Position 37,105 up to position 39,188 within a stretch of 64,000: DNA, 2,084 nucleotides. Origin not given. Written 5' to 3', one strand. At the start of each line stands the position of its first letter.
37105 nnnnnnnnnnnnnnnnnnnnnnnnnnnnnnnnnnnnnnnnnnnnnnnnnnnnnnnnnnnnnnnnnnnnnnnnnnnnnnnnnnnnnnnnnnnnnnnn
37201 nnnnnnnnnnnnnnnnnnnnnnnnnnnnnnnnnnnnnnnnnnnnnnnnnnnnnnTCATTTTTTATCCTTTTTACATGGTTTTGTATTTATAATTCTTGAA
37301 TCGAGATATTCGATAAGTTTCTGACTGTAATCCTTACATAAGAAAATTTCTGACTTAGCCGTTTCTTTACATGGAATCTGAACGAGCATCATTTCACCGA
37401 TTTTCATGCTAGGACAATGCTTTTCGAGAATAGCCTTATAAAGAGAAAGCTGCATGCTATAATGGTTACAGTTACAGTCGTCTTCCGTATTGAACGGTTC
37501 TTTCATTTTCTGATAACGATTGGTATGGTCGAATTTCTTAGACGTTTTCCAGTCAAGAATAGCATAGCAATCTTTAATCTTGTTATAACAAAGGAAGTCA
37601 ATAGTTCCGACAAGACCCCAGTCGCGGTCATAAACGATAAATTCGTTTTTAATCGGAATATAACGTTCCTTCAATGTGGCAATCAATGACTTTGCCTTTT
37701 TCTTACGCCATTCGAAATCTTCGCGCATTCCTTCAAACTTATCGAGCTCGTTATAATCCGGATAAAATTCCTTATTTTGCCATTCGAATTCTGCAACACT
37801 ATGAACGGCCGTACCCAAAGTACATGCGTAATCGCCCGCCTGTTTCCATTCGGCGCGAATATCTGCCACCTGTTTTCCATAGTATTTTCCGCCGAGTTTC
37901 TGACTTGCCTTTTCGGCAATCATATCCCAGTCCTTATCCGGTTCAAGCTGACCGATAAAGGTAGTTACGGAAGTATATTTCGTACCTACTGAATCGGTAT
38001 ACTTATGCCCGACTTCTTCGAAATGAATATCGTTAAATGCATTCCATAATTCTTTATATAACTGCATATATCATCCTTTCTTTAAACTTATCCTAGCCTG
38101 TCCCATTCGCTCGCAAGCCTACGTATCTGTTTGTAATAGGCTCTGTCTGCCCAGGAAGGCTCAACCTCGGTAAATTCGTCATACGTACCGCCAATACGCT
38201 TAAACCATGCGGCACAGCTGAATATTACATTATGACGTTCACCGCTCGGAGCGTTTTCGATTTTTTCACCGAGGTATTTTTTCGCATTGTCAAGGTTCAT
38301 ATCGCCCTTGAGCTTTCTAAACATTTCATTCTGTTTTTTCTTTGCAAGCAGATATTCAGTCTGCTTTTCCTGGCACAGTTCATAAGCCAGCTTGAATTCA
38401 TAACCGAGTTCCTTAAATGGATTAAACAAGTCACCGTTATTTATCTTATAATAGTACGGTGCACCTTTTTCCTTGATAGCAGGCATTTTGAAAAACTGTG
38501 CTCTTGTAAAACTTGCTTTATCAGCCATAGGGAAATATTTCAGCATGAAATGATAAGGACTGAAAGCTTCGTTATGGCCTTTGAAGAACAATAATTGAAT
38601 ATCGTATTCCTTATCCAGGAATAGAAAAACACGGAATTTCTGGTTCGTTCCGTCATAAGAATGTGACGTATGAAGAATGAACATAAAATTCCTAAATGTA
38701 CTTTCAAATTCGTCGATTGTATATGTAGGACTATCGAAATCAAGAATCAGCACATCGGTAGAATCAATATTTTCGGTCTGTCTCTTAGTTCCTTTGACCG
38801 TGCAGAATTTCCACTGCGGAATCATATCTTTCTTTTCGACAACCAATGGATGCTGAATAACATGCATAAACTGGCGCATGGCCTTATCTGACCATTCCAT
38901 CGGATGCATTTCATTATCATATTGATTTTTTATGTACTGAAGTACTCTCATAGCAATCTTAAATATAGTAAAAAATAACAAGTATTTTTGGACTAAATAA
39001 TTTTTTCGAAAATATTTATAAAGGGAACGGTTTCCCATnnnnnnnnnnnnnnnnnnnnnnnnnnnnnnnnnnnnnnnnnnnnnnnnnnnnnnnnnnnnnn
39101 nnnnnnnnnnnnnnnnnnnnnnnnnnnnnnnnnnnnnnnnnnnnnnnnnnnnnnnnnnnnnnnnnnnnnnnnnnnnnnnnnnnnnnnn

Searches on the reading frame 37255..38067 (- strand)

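Call 19: search_protein_families(library=phrogs, proteins=[window:37255-38067:-], max_evalue=0.001)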
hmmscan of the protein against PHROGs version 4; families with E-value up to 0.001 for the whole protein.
window:37255-38067:- (270 aa): 1 family
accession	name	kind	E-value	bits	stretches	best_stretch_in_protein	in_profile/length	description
phrog_298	-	DNA, RNA and nucleotide metabolism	2e-29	103.9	1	11-254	46-252/293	exonuclease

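Call 93: search_protein_families(library=pfam, proteins=[window:37255-38067:-], max_evalue=0.001)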
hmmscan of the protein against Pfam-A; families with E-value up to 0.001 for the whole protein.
window:37255-38067:- (270 aa): 0 families

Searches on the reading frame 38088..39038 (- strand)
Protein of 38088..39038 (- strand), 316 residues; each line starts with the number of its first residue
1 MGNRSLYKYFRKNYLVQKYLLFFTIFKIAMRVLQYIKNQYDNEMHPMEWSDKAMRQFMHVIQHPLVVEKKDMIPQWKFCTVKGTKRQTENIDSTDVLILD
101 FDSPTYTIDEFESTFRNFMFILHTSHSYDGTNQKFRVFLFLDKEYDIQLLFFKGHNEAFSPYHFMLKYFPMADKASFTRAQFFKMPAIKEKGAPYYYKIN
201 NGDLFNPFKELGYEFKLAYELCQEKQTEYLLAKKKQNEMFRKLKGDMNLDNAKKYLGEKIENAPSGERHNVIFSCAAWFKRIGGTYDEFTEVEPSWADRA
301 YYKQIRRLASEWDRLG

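Call 19: search_protein_families(library=phrogs, proteins=[window:38088-39038:-], max_evalue=0.001)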
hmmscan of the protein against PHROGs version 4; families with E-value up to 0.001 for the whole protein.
window:38088-39038:- (316 aa): 2 families
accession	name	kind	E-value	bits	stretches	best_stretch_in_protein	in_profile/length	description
phrog_9765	-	DNA, RNA and nucleotide metabolism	3e-10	39.7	1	81-207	83-203/939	DNA primase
phrog_256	-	DNA, RNA and nucleotide metabolism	5.6e-05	22.9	1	70-146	58-133/798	DNA helicase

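Call 93: search_protein_families(library=pfam, proteins=[window:38088-39038:-], max_evalue=0.001)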
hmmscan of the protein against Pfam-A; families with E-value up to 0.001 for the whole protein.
window:38088-39038:- (316 aa): 0 families
